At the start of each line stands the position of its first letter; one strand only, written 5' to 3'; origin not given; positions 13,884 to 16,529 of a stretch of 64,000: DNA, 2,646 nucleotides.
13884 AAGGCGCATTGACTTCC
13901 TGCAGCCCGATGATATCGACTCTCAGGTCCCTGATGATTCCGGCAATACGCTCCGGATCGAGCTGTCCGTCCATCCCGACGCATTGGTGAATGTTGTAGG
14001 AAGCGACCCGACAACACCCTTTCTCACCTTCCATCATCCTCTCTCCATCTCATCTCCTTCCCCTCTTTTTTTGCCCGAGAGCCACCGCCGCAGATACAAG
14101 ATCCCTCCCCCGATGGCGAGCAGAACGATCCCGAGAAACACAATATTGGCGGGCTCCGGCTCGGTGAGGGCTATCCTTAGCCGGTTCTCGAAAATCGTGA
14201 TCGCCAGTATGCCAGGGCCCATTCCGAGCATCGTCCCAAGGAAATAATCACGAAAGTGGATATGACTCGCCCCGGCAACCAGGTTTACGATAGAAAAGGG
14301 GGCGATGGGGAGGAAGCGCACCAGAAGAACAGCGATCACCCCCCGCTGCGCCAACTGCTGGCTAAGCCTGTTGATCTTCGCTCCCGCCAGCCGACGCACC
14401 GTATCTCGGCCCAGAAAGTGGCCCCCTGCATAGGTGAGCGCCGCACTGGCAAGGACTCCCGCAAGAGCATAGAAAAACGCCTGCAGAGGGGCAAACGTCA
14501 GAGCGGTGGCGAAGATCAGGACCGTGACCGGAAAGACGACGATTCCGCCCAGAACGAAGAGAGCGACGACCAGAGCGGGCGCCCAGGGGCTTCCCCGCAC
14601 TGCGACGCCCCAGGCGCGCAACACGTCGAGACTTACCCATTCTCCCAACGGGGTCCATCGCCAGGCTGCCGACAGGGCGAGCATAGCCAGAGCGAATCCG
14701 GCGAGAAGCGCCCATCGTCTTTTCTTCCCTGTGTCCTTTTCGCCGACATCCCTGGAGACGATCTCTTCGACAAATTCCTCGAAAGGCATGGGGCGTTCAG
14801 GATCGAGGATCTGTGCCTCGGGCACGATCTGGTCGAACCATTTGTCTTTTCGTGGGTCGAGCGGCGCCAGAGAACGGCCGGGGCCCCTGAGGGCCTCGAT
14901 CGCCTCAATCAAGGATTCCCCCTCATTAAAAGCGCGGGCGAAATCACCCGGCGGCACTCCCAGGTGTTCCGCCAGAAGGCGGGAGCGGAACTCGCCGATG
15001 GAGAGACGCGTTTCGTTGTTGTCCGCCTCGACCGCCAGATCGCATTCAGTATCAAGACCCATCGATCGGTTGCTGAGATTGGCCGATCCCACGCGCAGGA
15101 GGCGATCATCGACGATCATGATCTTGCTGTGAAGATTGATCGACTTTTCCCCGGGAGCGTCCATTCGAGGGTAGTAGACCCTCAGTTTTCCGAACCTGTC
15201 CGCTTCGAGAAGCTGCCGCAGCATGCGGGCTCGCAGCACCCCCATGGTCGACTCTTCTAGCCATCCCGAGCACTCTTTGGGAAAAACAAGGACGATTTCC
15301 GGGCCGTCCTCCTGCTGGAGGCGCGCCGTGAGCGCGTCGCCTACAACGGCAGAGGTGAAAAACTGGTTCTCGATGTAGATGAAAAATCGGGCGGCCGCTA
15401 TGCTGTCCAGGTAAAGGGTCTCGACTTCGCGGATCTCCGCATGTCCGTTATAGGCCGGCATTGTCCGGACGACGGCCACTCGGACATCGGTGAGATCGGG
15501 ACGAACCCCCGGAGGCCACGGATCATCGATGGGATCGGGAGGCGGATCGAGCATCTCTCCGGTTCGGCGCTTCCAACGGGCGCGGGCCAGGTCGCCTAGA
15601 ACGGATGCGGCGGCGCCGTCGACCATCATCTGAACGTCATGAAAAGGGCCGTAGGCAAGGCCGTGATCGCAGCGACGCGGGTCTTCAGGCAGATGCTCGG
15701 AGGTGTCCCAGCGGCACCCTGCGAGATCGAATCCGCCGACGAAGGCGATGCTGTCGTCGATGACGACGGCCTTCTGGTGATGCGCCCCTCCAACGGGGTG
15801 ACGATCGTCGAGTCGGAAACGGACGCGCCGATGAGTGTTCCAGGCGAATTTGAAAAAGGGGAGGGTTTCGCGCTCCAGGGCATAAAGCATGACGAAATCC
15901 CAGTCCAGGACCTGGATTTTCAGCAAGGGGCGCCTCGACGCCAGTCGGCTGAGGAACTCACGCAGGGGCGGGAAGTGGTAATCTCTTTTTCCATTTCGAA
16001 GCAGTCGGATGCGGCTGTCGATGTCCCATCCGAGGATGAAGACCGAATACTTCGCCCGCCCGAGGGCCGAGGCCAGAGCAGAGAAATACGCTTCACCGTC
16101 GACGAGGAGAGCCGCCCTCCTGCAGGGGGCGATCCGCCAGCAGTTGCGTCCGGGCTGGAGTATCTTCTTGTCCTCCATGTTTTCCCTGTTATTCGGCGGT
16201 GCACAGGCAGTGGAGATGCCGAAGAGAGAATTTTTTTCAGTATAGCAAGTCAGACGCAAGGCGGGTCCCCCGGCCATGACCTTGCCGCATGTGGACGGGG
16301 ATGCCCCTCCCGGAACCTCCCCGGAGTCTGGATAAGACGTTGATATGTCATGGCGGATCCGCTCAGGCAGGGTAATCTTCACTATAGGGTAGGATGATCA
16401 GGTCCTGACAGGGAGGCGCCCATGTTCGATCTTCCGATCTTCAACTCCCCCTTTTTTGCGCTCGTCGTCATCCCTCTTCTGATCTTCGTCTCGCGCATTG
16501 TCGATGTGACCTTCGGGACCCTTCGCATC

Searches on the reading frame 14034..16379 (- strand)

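Call 61: search_protein_families(library=pfam, proteins=[window:14034-16379:-], max_evalue=0.00001)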
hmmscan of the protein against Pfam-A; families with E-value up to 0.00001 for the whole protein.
window:14034-16379:- (781 aa): 3 families
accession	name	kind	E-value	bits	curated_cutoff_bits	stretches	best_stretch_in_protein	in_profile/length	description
PF09335.16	VTT_dom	-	2e-22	80.4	33.9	1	616-728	1-118/123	VTT domain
PF00614.28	PLDc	-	7.9e-17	60.9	21.9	2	197-221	2-26/28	Phospholipase D Active site motif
PF13091.12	PLDc_2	-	2e-12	47.5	27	1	324-453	2-118/132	PLD-like domain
